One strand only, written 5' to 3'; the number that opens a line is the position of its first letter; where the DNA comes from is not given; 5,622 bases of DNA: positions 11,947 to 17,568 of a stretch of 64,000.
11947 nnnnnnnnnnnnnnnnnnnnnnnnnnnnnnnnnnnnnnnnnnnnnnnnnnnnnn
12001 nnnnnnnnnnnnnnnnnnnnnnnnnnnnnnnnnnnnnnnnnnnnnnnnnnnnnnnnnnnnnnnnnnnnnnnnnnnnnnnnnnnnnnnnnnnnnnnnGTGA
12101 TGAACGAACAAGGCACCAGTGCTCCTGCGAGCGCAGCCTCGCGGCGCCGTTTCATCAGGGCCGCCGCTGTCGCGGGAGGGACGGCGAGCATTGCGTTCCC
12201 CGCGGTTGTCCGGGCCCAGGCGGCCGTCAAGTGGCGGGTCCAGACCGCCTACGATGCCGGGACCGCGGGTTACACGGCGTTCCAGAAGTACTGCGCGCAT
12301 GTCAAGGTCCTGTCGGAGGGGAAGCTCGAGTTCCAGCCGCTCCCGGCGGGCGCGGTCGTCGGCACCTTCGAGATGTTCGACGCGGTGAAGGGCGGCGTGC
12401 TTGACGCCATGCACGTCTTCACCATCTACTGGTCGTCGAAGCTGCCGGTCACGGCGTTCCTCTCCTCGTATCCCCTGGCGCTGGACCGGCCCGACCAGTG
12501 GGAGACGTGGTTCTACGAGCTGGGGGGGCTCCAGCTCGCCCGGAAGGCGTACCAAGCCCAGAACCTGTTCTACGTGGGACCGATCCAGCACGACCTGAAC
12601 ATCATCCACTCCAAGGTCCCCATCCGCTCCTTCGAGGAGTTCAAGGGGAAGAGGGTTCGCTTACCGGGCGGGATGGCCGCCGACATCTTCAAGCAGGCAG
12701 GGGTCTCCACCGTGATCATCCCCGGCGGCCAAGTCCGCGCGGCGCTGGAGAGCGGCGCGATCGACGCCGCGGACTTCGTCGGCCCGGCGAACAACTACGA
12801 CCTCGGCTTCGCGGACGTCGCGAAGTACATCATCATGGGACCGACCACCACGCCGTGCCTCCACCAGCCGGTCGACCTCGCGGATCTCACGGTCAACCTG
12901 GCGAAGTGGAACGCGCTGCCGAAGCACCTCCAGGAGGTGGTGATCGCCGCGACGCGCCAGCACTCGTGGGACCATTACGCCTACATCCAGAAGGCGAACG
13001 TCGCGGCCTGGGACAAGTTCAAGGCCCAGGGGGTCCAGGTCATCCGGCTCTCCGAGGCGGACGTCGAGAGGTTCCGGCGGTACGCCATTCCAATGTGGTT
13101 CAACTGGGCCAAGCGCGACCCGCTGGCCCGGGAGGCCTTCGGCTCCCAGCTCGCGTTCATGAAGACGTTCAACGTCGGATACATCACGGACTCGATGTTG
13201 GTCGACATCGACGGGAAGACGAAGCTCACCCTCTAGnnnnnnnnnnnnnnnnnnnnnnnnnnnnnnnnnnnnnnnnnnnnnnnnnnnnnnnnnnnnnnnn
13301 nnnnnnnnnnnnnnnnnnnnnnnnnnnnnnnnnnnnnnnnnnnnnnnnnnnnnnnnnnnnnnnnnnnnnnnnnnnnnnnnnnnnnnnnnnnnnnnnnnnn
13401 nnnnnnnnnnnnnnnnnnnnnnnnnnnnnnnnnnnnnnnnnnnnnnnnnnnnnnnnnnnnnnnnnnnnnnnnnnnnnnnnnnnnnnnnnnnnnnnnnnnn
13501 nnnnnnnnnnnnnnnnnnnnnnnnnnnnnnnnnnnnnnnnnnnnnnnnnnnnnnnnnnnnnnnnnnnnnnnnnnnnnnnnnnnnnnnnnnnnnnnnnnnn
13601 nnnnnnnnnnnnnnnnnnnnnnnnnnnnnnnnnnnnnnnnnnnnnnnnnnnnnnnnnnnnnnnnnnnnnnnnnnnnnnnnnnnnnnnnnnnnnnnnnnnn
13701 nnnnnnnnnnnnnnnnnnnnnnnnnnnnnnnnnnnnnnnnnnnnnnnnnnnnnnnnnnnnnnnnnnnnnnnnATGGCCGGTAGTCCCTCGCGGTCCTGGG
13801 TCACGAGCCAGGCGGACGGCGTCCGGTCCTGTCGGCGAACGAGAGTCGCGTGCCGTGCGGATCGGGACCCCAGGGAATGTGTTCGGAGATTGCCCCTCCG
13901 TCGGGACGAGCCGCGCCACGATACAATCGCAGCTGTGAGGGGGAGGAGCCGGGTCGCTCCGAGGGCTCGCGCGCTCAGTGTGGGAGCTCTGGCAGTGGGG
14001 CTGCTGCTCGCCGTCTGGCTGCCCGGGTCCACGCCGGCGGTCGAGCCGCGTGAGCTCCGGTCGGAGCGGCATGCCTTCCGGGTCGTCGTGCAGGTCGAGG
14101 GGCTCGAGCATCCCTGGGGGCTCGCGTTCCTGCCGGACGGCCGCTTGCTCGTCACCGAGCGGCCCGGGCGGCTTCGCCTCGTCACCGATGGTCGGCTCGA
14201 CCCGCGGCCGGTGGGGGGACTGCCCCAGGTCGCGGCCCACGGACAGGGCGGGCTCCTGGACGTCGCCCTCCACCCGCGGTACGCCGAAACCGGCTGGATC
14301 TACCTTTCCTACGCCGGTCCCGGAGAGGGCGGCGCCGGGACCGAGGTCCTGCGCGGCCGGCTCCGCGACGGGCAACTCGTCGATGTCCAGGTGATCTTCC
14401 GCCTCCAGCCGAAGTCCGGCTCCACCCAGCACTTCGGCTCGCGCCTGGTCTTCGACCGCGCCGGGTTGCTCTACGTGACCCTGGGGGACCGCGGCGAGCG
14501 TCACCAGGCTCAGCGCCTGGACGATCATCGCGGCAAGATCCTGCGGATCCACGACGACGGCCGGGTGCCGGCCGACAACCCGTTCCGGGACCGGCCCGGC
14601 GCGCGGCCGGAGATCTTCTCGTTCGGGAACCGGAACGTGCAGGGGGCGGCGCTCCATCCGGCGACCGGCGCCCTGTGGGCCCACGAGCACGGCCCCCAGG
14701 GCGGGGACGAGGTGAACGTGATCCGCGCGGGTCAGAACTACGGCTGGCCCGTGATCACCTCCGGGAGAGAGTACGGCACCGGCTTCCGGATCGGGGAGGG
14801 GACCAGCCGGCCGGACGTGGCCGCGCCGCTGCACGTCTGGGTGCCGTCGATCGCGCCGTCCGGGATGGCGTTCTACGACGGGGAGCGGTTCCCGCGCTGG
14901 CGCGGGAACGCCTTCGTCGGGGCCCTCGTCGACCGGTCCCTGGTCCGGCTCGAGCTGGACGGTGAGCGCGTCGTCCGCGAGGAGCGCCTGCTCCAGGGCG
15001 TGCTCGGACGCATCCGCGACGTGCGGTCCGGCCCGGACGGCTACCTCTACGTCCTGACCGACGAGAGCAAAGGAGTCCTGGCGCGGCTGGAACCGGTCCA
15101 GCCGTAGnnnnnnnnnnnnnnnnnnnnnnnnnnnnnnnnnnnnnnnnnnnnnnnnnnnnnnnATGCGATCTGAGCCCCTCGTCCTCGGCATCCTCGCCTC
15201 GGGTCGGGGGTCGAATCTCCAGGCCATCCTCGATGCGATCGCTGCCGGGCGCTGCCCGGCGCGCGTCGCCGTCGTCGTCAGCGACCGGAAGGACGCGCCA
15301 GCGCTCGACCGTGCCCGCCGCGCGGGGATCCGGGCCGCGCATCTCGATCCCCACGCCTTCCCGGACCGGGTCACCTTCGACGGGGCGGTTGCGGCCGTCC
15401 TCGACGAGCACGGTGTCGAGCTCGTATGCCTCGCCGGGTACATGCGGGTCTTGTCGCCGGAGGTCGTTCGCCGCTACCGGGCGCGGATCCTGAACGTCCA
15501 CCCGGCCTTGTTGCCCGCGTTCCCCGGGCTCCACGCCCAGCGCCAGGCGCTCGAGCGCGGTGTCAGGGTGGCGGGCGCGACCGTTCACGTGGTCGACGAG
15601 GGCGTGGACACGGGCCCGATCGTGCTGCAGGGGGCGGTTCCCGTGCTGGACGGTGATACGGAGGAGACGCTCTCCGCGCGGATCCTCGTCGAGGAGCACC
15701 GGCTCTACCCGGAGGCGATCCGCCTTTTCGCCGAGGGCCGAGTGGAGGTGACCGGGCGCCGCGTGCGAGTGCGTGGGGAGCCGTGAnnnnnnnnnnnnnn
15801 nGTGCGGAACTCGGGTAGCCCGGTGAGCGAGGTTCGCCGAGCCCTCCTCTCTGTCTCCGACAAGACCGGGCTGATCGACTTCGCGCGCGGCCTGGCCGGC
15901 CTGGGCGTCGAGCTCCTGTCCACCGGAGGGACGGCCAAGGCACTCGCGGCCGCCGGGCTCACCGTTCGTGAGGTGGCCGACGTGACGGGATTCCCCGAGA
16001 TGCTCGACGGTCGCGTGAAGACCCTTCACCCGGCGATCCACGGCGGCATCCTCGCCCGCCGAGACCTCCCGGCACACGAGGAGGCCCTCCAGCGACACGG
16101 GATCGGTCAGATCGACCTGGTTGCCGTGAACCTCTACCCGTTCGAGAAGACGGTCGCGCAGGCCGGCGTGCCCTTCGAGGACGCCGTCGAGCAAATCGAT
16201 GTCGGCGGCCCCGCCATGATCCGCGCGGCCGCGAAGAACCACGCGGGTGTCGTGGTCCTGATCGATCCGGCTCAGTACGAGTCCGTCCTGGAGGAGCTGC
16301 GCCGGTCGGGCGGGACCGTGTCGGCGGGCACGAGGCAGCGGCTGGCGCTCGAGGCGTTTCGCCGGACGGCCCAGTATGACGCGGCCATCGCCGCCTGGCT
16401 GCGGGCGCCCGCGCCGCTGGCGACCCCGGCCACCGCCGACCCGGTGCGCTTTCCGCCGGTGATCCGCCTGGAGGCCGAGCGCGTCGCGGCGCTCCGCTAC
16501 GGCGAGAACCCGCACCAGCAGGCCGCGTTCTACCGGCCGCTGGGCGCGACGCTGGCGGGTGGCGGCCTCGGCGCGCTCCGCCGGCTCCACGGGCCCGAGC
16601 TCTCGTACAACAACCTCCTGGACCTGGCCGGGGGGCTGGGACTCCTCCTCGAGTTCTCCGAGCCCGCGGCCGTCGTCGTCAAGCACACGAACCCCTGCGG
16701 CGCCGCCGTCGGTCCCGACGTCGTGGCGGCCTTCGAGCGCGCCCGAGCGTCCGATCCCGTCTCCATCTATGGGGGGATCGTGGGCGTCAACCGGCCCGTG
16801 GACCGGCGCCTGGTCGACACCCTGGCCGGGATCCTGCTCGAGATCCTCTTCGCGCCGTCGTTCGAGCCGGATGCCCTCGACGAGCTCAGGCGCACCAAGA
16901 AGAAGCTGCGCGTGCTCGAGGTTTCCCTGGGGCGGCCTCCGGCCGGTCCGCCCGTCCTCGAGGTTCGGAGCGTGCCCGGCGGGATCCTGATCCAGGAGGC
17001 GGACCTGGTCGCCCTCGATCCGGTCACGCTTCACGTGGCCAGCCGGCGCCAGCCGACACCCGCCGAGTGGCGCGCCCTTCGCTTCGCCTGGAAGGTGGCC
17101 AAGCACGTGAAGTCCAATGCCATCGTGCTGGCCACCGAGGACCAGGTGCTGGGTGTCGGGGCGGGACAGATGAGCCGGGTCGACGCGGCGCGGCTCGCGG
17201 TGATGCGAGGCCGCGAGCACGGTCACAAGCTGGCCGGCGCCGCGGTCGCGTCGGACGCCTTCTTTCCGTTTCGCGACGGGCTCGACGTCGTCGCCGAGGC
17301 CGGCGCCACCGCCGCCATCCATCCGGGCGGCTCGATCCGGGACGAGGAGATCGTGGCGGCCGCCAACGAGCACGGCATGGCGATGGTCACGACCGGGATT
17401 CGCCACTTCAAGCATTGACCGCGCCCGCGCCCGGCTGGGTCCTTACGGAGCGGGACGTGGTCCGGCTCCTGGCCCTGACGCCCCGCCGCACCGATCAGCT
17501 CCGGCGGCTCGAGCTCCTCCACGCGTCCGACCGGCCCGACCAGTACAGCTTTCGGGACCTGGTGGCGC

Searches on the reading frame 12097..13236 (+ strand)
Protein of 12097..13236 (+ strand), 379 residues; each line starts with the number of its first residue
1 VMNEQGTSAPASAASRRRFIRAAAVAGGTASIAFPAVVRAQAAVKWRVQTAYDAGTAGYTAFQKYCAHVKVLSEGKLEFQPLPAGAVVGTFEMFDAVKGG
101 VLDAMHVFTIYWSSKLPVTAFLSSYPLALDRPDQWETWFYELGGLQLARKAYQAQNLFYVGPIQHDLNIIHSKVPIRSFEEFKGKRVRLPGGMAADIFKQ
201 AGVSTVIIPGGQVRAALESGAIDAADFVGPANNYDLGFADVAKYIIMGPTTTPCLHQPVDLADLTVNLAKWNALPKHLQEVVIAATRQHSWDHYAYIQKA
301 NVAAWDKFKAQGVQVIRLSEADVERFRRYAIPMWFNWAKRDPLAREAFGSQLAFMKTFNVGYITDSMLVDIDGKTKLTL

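Call 50: search_protein_families(library=pfam, proteins=[window:12097-13236:+], max_evalue=0.00001)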
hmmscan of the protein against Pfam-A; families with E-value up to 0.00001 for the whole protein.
window:12097-13236:+ (379 aa): 1 family
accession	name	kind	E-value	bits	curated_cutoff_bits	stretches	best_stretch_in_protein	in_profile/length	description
PF03480.18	DctP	-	1.2e-34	120.4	23.4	1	54-337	7-283/286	Bacterial extracellular solute-binding protein, family 7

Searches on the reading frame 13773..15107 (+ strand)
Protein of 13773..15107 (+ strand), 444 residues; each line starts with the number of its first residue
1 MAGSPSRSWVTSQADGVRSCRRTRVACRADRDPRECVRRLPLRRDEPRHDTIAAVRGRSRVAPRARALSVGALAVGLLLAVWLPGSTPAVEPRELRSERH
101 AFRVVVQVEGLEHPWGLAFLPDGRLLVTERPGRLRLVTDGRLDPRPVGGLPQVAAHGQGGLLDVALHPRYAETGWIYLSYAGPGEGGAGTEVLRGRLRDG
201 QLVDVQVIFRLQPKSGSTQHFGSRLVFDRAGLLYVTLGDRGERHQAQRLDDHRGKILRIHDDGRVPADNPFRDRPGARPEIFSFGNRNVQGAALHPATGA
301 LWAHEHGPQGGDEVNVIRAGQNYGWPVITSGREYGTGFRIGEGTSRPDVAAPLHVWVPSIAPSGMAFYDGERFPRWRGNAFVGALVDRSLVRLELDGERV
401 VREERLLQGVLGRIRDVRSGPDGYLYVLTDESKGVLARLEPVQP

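Call 50: search_protein_families(library=pfam, proteins=[window:13773-15107:+], max_evalue=0.00001)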
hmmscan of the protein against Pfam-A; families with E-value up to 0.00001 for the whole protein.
window:13773-15107:+ (444 aa): 1 family
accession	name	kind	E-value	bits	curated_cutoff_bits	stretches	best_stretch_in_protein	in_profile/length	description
PF07995.17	GSDH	-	3.8e-140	467.3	25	1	111-437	1-331/332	Glucose / Sorbosone dehydrogenase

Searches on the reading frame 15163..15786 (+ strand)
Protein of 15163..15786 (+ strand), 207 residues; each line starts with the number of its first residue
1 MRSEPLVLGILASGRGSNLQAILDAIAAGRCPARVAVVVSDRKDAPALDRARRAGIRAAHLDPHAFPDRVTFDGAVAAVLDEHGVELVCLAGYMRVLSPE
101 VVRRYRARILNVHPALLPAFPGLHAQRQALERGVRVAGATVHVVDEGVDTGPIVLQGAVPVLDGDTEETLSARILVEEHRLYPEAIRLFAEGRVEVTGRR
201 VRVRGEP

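Call 50: search_protein_families(library=pfam, proteins=[window:15163-15786:+], max_evalue=0.00001)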
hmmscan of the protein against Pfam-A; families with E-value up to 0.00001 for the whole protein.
window:15163-15786:+ (207 aa): 1 family
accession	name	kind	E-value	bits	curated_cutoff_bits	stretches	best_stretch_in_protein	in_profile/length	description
PF00551.24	Formyl_trans_N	-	1.3e-55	188.4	26.1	1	10-186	5-181/181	Formyl transferase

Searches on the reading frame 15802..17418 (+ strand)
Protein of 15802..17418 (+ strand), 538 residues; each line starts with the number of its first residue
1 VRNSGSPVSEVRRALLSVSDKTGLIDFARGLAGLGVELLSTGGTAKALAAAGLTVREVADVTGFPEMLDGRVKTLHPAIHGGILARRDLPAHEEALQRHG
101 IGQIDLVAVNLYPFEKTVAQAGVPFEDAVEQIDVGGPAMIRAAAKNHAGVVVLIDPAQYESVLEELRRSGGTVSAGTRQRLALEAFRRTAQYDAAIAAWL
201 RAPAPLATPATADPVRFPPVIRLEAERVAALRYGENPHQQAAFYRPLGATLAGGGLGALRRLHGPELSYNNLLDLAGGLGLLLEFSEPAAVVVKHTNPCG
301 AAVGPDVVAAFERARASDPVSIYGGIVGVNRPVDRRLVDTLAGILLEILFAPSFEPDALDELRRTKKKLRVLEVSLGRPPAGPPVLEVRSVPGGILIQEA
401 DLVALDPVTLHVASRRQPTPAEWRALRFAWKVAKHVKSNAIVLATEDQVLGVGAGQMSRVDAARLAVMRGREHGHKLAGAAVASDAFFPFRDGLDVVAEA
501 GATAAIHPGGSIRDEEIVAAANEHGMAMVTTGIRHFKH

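Call 50: search_protein_families(library=pfam, proteins=[window:15802-17418:+], max_evalue=0.00001)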
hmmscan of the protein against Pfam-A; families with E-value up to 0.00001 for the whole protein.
window:15802-17418:+ (538 aa): 2 families
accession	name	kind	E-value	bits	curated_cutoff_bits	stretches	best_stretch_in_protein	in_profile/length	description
PF01808.24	AICARFT_IMPCHas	-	1.9e-107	359.7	25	1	143-468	1-310/311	AICARFT/IMPCHase bienzyme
PF02142.27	MGS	-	1.3e-22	80.2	24.1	1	23-137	1-93/94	MGS-like domain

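Call 65: list_cluster_members(proteins=[window:15802-17418:+, window:18364-19668:+, window:27253-28935:-, window:2142-3188:-, window:558-2114:-])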
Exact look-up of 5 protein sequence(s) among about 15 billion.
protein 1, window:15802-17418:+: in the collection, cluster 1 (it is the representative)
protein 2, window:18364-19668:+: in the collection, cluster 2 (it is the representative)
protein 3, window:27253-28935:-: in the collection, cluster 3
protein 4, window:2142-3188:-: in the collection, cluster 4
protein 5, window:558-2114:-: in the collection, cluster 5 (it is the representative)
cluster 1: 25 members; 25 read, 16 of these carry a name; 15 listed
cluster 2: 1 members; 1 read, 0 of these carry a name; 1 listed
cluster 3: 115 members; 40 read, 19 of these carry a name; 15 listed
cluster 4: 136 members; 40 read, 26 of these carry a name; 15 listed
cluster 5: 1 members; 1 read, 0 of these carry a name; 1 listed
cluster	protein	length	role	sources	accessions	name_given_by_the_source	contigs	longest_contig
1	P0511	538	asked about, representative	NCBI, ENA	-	-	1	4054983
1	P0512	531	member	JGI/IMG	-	phosphoribosylaminoimidazolecarboxamide formyltransferase/IMP cyclohydrolase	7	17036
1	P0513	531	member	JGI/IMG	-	phosphoribosylaminoimidazolecarboxamide formyltransferase/IMP cyclohydrolase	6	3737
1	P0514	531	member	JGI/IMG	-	phosphoribosylaminoimidazolecarboxamide formyltransferase/IMP cyclohydrolase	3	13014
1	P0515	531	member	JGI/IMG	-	phosphoribosylaminoimidazolecarboxamide formyltransferase/IMP cyclohydrolase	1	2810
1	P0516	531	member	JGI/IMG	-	phosphoribosylaminoimidazolecarboxamide formyltransferase/IMP cyclohydrolase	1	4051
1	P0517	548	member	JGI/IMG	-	phosphoribosylaminoimidazolecarboxamide formyltransferase / IMP cyclohydrolase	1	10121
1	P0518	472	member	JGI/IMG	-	phosphoribosylaminoimidazolecarboxamide formyltransferase/IMP cyclohydrolase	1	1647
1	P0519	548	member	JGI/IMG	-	phosphoribosylaminoimidazolecarboxamide formyltransferase/IMP cyclohydrolase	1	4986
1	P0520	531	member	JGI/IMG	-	phosphoribosylaminoimidazolecarboxamide formyltransferase/IMP cyclohydrolase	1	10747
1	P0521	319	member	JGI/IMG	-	phosphoribosylaminoimidazolecarboxamide formyltransferase/IMP cyclohydrolase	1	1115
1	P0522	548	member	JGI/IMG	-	phosphoribosylaminoimidazolecarboxamide formyltransferase / IMP cyclohydrolase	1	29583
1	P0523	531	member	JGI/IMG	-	phosphoribosylaminoimidazolecarboxamide formyltransferase/IMP cyclohydrolase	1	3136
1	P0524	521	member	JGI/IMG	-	phosphoribosylaminoimidazolecarboxamide formyltransferase/IMP cyclohydrolase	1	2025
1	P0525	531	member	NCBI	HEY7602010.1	MAG TPA: bifunctional phosphoribosylaminoimidazolecarboxamide formyltransferase/IMP ...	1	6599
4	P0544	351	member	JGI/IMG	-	class 3 adenylate cyclase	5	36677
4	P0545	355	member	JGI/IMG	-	class 3 adenylate cyclase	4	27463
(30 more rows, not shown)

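Call 67: find_encoding_contigs(protein=P0544, flank=10000, max_places=5)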
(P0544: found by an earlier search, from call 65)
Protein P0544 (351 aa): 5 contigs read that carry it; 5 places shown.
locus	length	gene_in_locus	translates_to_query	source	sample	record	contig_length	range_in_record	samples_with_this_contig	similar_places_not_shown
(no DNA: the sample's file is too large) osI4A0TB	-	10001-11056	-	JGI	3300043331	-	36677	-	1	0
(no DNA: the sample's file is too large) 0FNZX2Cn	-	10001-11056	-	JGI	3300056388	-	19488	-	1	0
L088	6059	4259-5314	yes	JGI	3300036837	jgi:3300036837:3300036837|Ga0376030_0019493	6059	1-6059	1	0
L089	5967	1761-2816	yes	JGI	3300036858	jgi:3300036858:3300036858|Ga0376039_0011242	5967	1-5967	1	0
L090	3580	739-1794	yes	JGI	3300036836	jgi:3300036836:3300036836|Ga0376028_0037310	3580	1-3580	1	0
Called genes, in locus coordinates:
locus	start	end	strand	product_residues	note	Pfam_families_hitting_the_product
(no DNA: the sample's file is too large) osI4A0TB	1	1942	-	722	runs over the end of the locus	PF00664:ABC_membrane, PF00005:ABC_tran, PF02463:SMC_N (faint), PF13191:AAA_16 (weak), PF13304:AAA_21 (faint), PF00027:cNMP_binding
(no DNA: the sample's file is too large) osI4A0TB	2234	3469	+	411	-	PF01979:Amidohydro_1, PF07969:Amidohydro_3 (weak)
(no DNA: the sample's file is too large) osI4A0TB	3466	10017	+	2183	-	PF13185:GAF_2, PF13492:GAF_3, PF01590:GAF, PF13185:GAF_2, PF01590:GAF, PF13185:GAF_2, PF13492:GAF_3, PF01590:GAF, +24 more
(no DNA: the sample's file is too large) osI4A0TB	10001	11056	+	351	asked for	PF00072:Response_reg, PF00211:Guanylate_cyc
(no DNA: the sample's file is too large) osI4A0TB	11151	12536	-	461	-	PF00890:FAD_binding_2, PF01266:DAO, PF12831:FAD_oxidored (faint), PF13450:NAD_binding_8 (faint)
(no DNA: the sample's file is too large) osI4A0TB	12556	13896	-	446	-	PF00202:Aminotran_3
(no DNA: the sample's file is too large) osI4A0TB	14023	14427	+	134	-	PF04075:F420H2_quin_red (weak)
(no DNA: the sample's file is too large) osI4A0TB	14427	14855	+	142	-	PF02566:OsmC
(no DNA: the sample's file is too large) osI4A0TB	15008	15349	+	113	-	-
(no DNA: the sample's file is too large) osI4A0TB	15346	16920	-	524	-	PF07969:Amidohydro_3, PF01979:Amidohydro_1 (weak)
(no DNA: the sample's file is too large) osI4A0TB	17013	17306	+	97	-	-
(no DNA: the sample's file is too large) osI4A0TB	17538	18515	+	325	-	PF16868:NMT1_3, PF12974:Phosphonate-bd (weak), PF09084:NMT1 (weak)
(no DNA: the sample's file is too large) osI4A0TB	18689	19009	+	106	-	PF08905:DUF1850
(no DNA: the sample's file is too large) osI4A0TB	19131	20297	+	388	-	PF00072:Response_reg, PF00563:EAL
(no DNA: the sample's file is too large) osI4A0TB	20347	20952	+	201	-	PF02698:DUF218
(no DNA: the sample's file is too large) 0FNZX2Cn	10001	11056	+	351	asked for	PF00072:Response_reg, PF00211:Guanylate_cyc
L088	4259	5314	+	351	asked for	PF00072:Response_reg, PF00211:Guanylate_cyc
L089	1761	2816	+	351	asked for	PF00072:Response_reg, PF00211:Guanylate_cyc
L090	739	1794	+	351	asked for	PF00072:Response_reg, PF00211:Guanylate_cyc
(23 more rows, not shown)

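Call 69: find_encoding_contigs(protein=P0545, flank=6000, max_places=4)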
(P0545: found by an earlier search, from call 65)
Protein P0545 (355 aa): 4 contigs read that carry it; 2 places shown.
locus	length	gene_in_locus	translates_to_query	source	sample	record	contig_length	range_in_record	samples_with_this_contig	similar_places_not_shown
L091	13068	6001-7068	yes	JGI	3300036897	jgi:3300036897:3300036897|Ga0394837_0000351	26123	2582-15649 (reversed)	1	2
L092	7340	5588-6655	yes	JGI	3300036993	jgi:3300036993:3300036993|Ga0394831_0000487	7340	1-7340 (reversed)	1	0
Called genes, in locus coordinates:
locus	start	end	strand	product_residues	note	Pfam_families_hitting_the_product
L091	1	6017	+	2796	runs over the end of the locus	PF01590:GAF, PF13185:GAF_2, PF01590:GAF, PF13185:GAF_2, PF13492:GAF_3, PF01590:GAF, PF13185:GAF_2, PF13492:GAF_3, +34 more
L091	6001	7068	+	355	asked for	PF00072:Response_reg, PF00211:Guanylate_cyc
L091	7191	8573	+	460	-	PF00291:PALP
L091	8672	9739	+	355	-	PF00795:CN_hydrolase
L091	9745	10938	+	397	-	PF07690:MFS_1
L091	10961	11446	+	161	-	PF01575:MaoC_dehydratas, PF13452:FAS1_DH_region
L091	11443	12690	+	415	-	PF07690:MFS_1, PF06779:MFS_4, PF07690:MFS_1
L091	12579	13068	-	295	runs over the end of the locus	PF01471:PG_binding_1, PF13539:Peptidase_M15_4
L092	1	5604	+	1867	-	?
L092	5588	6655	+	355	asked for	PF00072:Response_reg, PF00211:Guanylate_cyc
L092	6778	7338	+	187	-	?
